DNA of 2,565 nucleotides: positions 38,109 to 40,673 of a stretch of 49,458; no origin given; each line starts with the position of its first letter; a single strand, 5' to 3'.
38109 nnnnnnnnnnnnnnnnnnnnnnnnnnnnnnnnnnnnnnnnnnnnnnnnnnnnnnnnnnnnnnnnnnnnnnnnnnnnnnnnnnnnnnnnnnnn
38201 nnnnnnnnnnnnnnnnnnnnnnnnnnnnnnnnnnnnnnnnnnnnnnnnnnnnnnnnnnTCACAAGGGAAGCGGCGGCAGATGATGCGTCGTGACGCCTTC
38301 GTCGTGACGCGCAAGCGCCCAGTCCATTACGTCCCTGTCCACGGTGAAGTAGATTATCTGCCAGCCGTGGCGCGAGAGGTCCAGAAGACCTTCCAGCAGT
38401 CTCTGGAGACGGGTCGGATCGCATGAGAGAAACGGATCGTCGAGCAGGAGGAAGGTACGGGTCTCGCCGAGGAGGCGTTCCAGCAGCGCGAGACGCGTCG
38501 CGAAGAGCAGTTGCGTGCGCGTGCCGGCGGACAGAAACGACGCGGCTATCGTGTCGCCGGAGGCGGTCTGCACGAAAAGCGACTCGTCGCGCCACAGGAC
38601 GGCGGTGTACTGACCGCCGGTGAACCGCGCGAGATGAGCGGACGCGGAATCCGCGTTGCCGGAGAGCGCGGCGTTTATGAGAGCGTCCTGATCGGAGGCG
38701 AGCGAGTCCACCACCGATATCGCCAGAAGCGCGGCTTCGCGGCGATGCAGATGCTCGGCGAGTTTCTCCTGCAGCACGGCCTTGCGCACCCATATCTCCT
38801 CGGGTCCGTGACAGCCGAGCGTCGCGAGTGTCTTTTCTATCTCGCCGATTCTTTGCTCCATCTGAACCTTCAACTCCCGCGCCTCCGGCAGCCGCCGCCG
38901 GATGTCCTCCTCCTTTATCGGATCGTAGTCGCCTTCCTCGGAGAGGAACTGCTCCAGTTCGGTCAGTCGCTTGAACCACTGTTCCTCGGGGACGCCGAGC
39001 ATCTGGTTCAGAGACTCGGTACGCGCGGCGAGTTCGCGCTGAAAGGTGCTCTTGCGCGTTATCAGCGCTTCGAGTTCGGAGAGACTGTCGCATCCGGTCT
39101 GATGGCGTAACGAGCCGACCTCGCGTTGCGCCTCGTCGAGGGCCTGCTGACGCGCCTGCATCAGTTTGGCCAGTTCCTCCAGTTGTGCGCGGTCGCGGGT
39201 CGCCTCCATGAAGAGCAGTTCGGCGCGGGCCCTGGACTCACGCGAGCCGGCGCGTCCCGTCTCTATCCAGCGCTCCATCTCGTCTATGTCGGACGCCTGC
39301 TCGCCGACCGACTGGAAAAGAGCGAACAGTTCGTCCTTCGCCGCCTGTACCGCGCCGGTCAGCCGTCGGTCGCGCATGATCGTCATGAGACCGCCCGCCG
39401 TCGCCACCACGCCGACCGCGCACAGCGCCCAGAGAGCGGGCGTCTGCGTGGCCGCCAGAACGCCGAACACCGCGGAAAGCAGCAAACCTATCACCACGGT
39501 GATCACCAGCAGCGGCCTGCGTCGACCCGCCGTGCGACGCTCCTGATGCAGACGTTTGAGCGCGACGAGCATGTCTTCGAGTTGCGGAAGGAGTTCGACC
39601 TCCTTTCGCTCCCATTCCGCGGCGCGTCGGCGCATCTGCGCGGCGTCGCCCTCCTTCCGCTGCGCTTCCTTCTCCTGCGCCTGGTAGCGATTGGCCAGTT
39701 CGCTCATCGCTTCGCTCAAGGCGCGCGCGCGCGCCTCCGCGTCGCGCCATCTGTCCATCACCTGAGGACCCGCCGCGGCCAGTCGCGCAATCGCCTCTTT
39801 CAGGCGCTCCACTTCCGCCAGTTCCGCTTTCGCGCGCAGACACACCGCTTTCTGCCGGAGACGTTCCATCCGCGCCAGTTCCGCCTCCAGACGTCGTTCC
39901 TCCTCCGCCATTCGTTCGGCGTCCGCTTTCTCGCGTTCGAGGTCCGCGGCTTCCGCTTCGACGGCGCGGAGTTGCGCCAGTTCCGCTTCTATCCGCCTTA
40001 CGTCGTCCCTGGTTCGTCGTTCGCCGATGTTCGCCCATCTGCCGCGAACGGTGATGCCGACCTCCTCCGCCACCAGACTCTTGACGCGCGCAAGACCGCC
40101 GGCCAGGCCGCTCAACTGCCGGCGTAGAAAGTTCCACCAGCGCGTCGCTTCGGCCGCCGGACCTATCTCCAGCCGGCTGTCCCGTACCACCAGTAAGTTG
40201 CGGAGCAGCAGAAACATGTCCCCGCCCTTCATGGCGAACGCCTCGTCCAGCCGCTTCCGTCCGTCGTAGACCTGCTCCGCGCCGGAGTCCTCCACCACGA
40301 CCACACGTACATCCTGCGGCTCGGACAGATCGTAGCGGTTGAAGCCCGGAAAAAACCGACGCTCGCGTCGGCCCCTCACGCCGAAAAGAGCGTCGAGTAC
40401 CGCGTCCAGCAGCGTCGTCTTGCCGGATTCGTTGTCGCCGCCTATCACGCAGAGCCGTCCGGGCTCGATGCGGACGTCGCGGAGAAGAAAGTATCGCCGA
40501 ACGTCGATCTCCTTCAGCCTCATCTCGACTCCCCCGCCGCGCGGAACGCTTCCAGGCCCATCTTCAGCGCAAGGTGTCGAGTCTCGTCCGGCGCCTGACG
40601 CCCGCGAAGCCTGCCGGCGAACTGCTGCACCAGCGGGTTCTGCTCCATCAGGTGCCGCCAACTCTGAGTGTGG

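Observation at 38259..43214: Candidate membrane-associated four-gene system: QueC-like, pseudo-rhomboid, variant SbcD and TM-anchored SbcC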

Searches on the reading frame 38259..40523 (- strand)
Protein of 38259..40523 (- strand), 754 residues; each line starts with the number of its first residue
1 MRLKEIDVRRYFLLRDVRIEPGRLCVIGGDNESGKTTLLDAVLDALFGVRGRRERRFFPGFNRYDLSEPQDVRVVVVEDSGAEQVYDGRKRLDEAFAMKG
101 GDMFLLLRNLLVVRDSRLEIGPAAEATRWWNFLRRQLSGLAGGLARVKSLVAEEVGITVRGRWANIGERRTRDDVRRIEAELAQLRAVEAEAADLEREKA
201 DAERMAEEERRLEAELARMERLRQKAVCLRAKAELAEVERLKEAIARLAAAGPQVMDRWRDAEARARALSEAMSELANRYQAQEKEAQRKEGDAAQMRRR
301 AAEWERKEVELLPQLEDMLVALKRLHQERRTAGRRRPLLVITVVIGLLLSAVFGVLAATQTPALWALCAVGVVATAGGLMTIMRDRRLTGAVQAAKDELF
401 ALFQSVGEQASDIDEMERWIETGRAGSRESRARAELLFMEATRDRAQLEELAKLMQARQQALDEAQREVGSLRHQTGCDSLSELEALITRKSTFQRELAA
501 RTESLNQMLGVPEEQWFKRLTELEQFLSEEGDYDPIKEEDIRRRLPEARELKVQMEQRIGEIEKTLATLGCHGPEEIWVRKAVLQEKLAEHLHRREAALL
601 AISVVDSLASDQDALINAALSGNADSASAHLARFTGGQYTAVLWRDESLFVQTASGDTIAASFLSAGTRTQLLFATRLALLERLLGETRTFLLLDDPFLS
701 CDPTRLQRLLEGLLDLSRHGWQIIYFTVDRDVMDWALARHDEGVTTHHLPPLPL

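Call 3: search_protein_families(library=pfam, proteins=[window:38259-40523:-], max_evalue=0.1)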
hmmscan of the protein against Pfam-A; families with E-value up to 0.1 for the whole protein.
window:38259-40523:- (754 aa): 8 families
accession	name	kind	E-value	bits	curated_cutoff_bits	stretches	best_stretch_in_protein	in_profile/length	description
PF13476.12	AAA_23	-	3.5e-09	38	27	1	12-248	10-196/201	AAA domain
PF13514.12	AAA_27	-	2.9e-07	30.7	22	1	1-58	1-62/206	AAA domain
PF13555.12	AAA_29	-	0.00011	22.4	27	1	15-48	15-48/61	P-loop containing region of AAA domain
PF13304.12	AAA_21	-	0.00015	22.4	27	0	609-724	210-294/304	AAA domain, putative AbiEii toxin, Type IV TA system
PF02463.25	SMC_N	-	0.0018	18.2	40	0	502-736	135-205/220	RecF/RecN/SMC N terminal domain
PF13175.12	AAA_15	-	0.0025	17.9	32.1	1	1-62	1-55/374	AAA ATPase domain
PF00005.33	ABC_tran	-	0.003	18.6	25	0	17-44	6-33/137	ABC transporter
PF12005.13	DUF3499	-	0.02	15.9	25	1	350-422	25-88/119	Protein of unknown function (DUF3499)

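Call 4: search_protein_families(library=padloc, proteins=[window:38259-40523:-], max_evalue=0.1)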
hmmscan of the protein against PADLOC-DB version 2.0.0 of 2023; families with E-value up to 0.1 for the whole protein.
window:38259-40523:- (754 aa): 51 families (the best 25 are shown)
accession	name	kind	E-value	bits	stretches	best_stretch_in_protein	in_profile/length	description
PDLC04135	mad3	-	1.2e-17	62.5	1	2-734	1-328/374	mads_3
PDLC03859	LmuB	-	7.1e-14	49.9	2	186-732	182-588/611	-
PDLC04140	mad8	-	6.7e-09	33.7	1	16-234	21-148/314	mads_8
PDLC02726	PbeC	-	3.1e-07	27.2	1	646-739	525-613/637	PbeC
PDLC04213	HEC-02A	-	3.1e-06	25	1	625-728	174-271/337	-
PDLC02358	Old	-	9.9e-06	22.6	1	687-727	283-323/578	Old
PDLC02740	PbeC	-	2e-05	21.7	1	26-61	32-67/648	PbeC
PDLC00062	GajA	-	2.8e-05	20.8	1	1-69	1-65/639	AAA ATPase domain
PDLC00519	JetC1|JetC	-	3.3e-05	20.3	1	3-42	4-43/1097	DUF3584 domain; MukB-like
PDLC02980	AriA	-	3.9e-05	21.8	0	619-724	220-294/304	-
PDLC02335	AbiLi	-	4.1e-05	20.8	1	502-744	132-249/326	AbiLi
PDLC03865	LmuB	-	8.7e-05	18.9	0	443-609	649-796/1007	-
PDLC00078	GajA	-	0.00015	18.6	1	1-43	1-43/580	AAA ATPase domain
PDLC02979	AriA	-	0.00025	18.9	1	1-47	1-47/373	-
PDLC02668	DndD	-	0.00027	18.1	1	25-56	33-64/659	DndD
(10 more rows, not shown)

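Call 5: search_protein_families(library=ncbifam, proteins=[window:38259-40523:-], max_evalue=0.1)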
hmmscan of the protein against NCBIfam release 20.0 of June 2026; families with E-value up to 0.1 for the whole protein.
window:38259-40523:- (754 aa): 22 families
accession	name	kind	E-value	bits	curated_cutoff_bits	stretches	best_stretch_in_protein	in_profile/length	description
NF041034.1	Rad50_Sulf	equivalog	4.5e-09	34.7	1000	1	413-732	547-847/872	DNA double-strand break repair ATPase Rad50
TIGR00611.2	recf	equivalog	2.7e-06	26.8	172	2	658-716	269-330/339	DNA replication/repair protein RecF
NF040873.1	AztA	equivalog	6.4e-06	25.9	220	1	16-52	12-48/191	zinc ABC transporter ATP-binding protein AztA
TIGR02169.1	SMC_prok_A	equivalog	9.2e-06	23.6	729.4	1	385-570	698-882/1165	chromosome segregation protein SMC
TIGR02168.1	SMC_prok_B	equivalog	5.6e-05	21.1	567.35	2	171-332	705-866/1181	chromosome segregation protein SMC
TIGR01189.1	ccmA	equivalog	8.5e-05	22.3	131.6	0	658-715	122-172/198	heme ABC exporter ATP-binding protein CcmA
NF010068.0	PRK13548.1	equivalog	0.00012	21.3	261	0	16-46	25-55/261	heme ABC transporter ATP-binding protein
NF010061.0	PRK13538.1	equivalog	0.00027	20.5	195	0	9-40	18-49/211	cytochrome c biogenesis heme-transporting ATPase CcmA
NF053840.1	MnTportMntADein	equivalog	0.00077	19.1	400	0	679-731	142-194/240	manganese ABC transporter ATP-binding protein MntA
NF002572.0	PRK02224.1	equivalog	0.00084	17.7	1087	1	1-49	1-50/888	DNA double-strand break repair ATPase Rad50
TIGR03771.1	anch_rpt_ABC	equivalog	0.0013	18.5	268.8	0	664-729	114-172/223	anchored repeat-type ABC transporter ATP-binding subunit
TIGR03608.1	L_ocin_972_ABC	subfamily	0.0013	18.3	254.85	0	677-734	142-198/206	putative bacteriocin export ABC transporter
TIGR01166.1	cbiO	subfamily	0.0013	18.2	211.8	0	661-731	125-188/190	cobalt ABC transporter, ATP-binding protein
NF047739.1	antiphage_MADS3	equivalog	0.0025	17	420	1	4-42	3-41/427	methylation-associated defense system AAA family ATPase MAD3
NF045487.1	ASRP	equivalog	0.0043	15.7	300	0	16-46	9-38/593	archaea-specific SMC-related protein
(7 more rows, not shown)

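Call 10: find_homologous_proteins(query=window:38259-40523:-, max_evalue=0.00001)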
Query window:38259-40523:- (754 aa): 3 proteins with E <= 0.00001 among 8000 candidates.
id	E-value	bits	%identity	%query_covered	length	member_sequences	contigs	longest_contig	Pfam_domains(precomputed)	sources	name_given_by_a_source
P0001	0.0e+0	1603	99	100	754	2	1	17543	PF13514.13,PF13476.13,PF13304.13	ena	-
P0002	6.5e-18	83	46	5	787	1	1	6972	PF13514.13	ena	-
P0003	3.7e-6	44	32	21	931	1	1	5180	PF13514.13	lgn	-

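Call 11: find_encoding_contigs(protein=P0001, flank=10000)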
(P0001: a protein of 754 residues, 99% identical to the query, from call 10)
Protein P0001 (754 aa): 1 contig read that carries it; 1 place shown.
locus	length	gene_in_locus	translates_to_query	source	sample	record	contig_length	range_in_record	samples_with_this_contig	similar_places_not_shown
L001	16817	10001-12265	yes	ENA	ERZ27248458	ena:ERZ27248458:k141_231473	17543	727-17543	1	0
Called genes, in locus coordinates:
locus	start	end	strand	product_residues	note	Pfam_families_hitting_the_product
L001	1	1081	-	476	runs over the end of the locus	PF10396:TrmE_N, PF12631:MnmE_helical, PF01926:MMR_HSR1, PF02421:FeoB_N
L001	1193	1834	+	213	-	PF12654:DUF3786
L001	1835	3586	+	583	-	PF01368:DHH, PF02272:DHHA1, PF17768:RecJ_OB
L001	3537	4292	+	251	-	PF00535:Glycos_transf_2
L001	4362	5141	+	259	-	PF00142:Fer4_NifH (faint), PF01656:CbiA, PF02374:ArsA_ATPase (weak), PF10609:ParA (weak), PF13500:AAA_26 (faint), PF13614:AAA_31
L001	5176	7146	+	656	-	PF03063:Prismane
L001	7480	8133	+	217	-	PF06508:QueC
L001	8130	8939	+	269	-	PF01694:Rhomboid (weak), PF20216:DUF6576 (weak)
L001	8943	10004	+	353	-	-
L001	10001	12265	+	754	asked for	PF13304:AAA_21 (faint), PF13476:AAA_23, PF13514:AAA_27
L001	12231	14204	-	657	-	-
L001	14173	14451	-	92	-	PF00708:Acylphosphatase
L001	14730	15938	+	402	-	-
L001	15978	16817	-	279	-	?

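Call 12: find_encoding_contigs(protein=P0002, flank=10000)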
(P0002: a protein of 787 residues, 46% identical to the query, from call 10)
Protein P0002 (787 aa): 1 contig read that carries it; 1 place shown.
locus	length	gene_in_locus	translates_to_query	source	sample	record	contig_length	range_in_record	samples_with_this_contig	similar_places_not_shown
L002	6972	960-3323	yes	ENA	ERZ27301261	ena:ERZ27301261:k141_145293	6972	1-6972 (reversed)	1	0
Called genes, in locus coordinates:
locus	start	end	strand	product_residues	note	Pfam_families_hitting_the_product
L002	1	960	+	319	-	?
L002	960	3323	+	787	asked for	PF13514:AAA_27 (faint)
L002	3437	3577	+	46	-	-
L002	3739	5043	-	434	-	-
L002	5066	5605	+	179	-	-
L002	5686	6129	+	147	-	PF26005:rSAM_target_put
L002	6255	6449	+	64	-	-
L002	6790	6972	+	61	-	?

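Call 13: find_encoding_contigs(protein=P0003, flank=10000)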
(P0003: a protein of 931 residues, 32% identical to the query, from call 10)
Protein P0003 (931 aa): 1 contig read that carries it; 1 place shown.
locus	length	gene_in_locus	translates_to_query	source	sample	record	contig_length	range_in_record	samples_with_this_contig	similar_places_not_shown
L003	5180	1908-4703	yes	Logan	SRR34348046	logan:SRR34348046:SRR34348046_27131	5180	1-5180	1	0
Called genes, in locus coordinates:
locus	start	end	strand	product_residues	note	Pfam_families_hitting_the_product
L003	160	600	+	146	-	PF12867:DinB_2 (weak)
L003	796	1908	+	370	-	PF00149:Metallophos, PF12850:Metallophos_2 (weak)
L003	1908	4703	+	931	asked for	PF13514:AAA_27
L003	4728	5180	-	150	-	?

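Call 27: search_protein_representatives(protein=window:38259-40523:-)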
Query: 754 residues. Proteins with E-value up to 0.001 (for the whole library): 3181; up to 1e-10: 598; up to 1e-30: 58. The best 150 are listed.
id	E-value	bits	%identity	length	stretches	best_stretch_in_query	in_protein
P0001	0.0e+00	1603.4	99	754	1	1-754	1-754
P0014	4.2e-145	501.5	96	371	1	210-475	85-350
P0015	4.3e-144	498.2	39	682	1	75-752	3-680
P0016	3.1e-141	488.7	40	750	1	1-741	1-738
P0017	4.5e-123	428.7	34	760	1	1-733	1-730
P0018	3.7e-110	386.0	33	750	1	1-752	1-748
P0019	2.4e-83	297.4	32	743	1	1-734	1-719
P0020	2.7e-64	234.5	26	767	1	2-750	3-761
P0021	5.3e-64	233.5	30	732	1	1-734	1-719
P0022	5.0e-61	223.7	24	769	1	2-734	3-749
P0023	1.2e-57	212.5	26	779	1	2-733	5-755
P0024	9.3e-49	183.1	29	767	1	1-732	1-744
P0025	3.7e-48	181.1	24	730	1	1-734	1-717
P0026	4.3e-48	180.9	28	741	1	1-732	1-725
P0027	2.7e-47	178.3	24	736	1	1-734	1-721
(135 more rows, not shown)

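Call 30: find_related_loci(query=A1, collection=genome_contigs, flank=7000)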
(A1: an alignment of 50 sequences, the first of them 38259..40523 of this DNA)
Query A1 (754 aa) in genome_contigs; peptide patterns used: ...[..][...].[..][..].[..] (x = any residue, [..] = any of these).
599 stretches matched a pattern (row limit reached: there are more); 562 encode a relative of the query (tblastn E <= 1e-3); the best 80 are kept; 80 distinct loci.
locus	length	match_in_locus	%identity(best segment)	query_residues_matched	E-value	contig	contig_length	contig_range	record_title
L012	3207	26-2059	39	75-752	3e-135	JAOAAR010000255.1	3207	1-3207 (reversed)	MAG: Planctomycetota bacterium isolate SKW154 NODE_251_length_3207_cov_3.311821, whole genome shotgun sequence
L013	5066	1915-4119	30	1-732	1e-91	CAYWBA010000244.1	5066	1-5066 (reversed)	MAG TPA_asm: uncultured Planctomycetota bacterium isolate binchicken_co89_671 genome assembly, contig: NODE_36122_length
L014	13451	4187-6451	31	1-754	2e-89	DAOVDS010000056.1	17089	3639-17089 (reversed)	MAG TPA_asm: bacterium isolate CSMAG_1063 CSMAG_1063_k141_590306_length_17089_cov_20.5021, whole genome shotgun sequence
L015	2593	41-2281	28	1-751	2e-60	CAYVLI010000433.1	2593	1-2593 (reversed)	MAG TPA_asm: uncultured Nitrospinota bacterium isolate binchicken_co172_105 genome assembly, contig: NODE_46521_length_2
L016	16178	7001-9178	25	1-741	2e-43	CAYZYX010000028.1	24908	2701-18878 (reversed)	MAG TPA_asm: uncultured Clostridia bacterium isolate binchicken_co19_596 genome assembly, contig: NODE_2934_length_24908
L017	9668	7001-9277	24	1-742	1e-43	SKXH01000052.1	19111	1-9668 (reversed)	MAG: Bacteroidetes bacterium isolate CSSed162cmB_234 CSSed16-2cmB-6681, whole genome shotgun sequence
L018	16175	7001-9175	23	1-734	4e-42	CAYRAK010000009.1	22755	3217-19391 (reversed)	MAG TPA_asm: uncultured Clostridia bacterium isolate binchicken_co6_534 genome assembly, contig: NODE_2079_length_22755_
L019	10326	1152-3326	24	1-734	1e-41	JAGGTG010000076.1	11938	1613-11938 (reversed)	MAG: Candidatus Aerophobetes bacterium isolate AUK042 PB_MANV_042_c_000000000589, whole genome shotgun sequence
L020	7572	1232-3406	25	1-734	4e-41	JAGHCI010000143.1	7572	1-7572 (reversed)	MAG: Candidatus Aerophobetes bacterium isolate AUK278 PB_MBMC_232_c_000000000127, whole genome shotgun sequence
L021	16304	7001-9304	23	1-743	4e-41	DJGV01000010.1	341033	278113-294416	MAG TPA_asm: Fervidobacterium sp. UBA5837 UBA5837_contig_74, whole genome shotgun sequence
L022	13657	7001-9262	27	1-732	7e-40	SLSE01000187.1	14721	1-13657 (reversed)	MAG: Syntrophomonadaceae bacterium isolate CSSed165cm_595 CSSed16-5cm-12499, whole genome shotgun sequence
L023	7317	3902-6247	23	1-753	1e-38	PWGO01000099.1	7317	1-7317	MAG: Syntrophomonadaceae bacterium isolate T1Sed10_174R1 T1-Sed10-C12797, whole genome shotgun sequence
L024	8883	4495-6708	24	1-732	3e-38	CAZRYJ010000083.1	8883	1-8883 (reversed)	MAG TPA_asm: uncultured bacterium isolate SRP214966_co4_28 genome assembly, contig: NODE_9293_length_8883_cov_19.879248,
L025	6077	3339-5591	23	1-734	4e-38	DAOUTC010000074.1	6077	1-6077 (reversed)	MAG TPA_asm: Dehalococcoidia bacterium isolate CSMAG_562 CSMAG_562_k127_907293_length_6077_cov_11.0000, whole genome sho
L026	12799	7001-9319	27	1-752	5e-37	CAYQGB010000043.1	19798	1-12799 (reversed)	MAG TPA_asm: uncultured Calditrichaceae bacterium isolate SRP162660_co2_186 genome assembly, contig: NODE_866_length_197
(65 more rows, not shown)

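Call 56: search_protein_families(library=pfam, alignment_id=A5, max_evalue=0.0001)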
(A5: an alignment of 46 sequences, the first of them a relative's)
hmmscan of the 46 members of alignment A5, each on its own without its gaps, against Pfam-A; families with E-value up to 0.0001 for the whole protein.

A. member 1, L016:5591-5926:+ (111 aa): 1 family
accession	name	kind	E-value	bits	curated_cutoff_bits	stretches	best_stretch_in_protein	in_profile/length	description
PF09685.15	DUF4870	-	5.4e-10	39.7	25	1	12-99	13-103/107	Domain of unknown function (DUF4870)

B. families by the number of members that match (of 46 scanned): 39 families (the first 25 are shown)
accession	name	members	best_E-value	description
PF08486.15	SpoIID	6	9.2e-22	Stage II sporulation protein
PF02065.24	Melibiase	5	5.1e-15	Melibiase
PF03466.25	LysR_substrate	4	7.6e-52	LysR substrate binding domain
PF00126.33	HTH_1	4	4.7e-21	Bacterial regulatory helix-turn-helix protein, lysR family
PF01055.32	Glyco_hydro_31_2nd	4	3.2e-10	Glycosyl hydrolases family 31 TIM-barrel domain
PF05691.18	Raffinose_syn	4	1.7e-05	Raffinose synthase or seed imbibition protein Sip1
PF00709.27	Adenylsucc_synt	1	1.1e-177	Adenylosuccinate synthetase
PF02445.21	NadA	1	4.5e-129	Quinolinate synthetase A protein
PF02245.21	Pur_DNA_glyco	1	1.7e-68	Methylpurine-DNA glycosylase (MPG)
PF07929.16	PRiA4_ORF3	1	1.3e-64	Plasmid pRiA4b ORF-3-like protein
PF00144.29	Beta-lactamase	1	8.9e-62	Beta-lactamase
PF02800.25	Gp_dh_C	1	2.6e-56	Glyceraldehyde 3-phosphate dehydrogenase, C-terminal domain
PF13279.12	4HBT_2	1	1.7e-31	Thioesterase-like superfamily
PF02769.27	AIRS_C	1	1.2e-26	AIR synthase related protein, C-terminal domain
PF01230.28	HIT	1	8.3e-26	HIT domain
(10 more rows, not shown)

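Call 57: search_protein_families(library=pfam, alignment_id=A6, max_evalue=0.0001)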
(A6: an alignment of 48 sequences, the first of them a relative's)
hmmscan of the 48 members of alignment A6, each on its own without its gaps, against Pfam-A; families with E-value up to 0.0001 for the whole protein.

A. member 1, L016:9216-10175:+ (319 aa): 1 family
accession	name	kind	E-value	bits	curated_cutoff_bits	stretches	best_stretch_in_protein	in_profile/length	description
PF02424.20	ApbE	-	2e-88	296.8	25.6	1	33-302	1-266/266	ApbE family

B. families by the number of members that match (of 48 scanned): 35 families (the first 25 are shown)
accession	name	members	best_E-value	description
PF12706.13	Lactamase_B_2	16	1.5e-24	Beta-lactamase superfamily domain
PF00753.33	Lactamase_B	16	4e-17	Metallo-beta-lactamase superfamily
PF02424.20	ApbE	4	2.1e-91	ApbE family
PF07676.18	PD40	2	6.8e-18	WD40-like Beta Propeller Repeat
PF20247.3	DUF6602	2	1.3e-08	Domain of unknown function (DUF6602)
PF01916.23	DS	1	4.7e-88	Deoxyhypusine synthase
PF02645.21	DegV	1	9.3e-76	Uncharacterised protein, DegV family COG1307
PF01975.23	SurE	1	1.7e-63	Survival protein SurE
PF09699.15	Paired_CXXCH_1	1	4.3e-61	Doubled CXXCH motif (Paired_CXXCH_1)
PF00885.24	DMRL_synthase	1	2e-54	6,7-dimethyl-8-ribityllumazine synthase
PF07690.21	MFS_1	1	4e-53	Major Facilitator Superfamily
PF00144.29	Beta-lactamase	1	6.6e-49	Beta-lactamase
PF04239.17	DUF421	1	2.4e-45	YetF C-terminal domain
PF00857.26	Isochorismatase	1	1.2e-31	Isochorismatase domain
PF03706.18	LPG_synthase_TM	1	1.6e-30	Lysylphosphatidylglycerol synthase TM region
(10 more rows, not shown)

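Call 69: search_solved_structures(query=A1, max_evalue=0.001)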
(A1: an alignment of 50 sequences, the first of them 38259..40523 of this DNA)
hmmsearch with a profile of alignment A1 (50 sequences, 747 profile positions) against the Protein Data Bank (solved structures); distinct sequences matched with E-value up to 0.001: 49.
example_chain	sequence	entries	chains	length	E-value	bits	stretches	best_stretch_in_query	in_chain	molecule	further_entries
3qkt_A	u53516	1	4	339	1.9e-23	86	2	611-734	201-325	DNA double-strand break repair rad50 ATPase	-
4nck_A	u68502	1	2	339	1.7e-22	82.9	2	611-734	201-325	DNA double-strand break repair Rad50 ATPase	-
3qku_A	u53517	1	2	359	1.9e-22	82.7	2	597-734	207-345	DNA double-strand break repair rad50 ATPase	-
4nch_A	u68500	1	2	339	2.6e-22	82.3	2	611-734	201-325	DNA double-strand break repair Rad50 ATPase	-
4nci_A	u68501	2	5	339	3.2e-21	78.7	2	611-734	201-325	DNA double-strand break repair Rad50 ATPase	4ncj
5f3w_B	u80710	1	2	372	2e-15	59.5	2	630-734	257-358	DNA double-strand break repair Rad50 ATPase,DNA double-strand break repair Rad50 ATPase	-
1ii8_B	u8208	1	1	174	2.7e-15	59.1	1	575-734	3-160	Rad50 ABC-ATPase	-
3qkr_B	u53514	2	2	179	2.8e-15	59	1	573-734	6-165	DNA double-strand break repair rad50 ATPase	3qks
3aux_A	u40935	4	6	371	6e-15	57.9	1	630-734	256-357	DNA double-strand break repair rad50 ATPase | DNA double-strand break repair Rad50 ATPase,DNA double-strand break repair Rad50 ATPase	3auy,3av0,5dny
1f2t_B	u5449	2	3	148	9e-15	57.3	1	615-734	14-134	RAD50 ABC-ATPASE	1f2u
3qf7_A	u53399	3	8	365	9.9e-14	53.9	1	1-84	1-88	Rad50 | Probable DNA double-strand break repair Rad50 ATPase,Probable DNA double-strand break repa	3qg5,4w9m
1us8_B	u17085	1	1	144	4e-13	51.9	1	615-734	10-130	DNA DOUBLE-STRAND BREAK REPAIR RAD50 ATPASE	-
3tho_A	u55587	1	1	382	4.3e-12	48.5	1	1-84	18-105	Probable DNA double-strand break repair Rad50 ATPase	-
1us8_A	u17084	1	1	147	1.5e-07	33.5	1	1-81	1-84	DNA DOUBLE-STRAND BREAK REPAIR RAD50 ATPASE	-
1f2t_A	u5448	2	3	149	1.5e-07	33.4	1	1-81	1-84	RAD50 ABC-ATPASE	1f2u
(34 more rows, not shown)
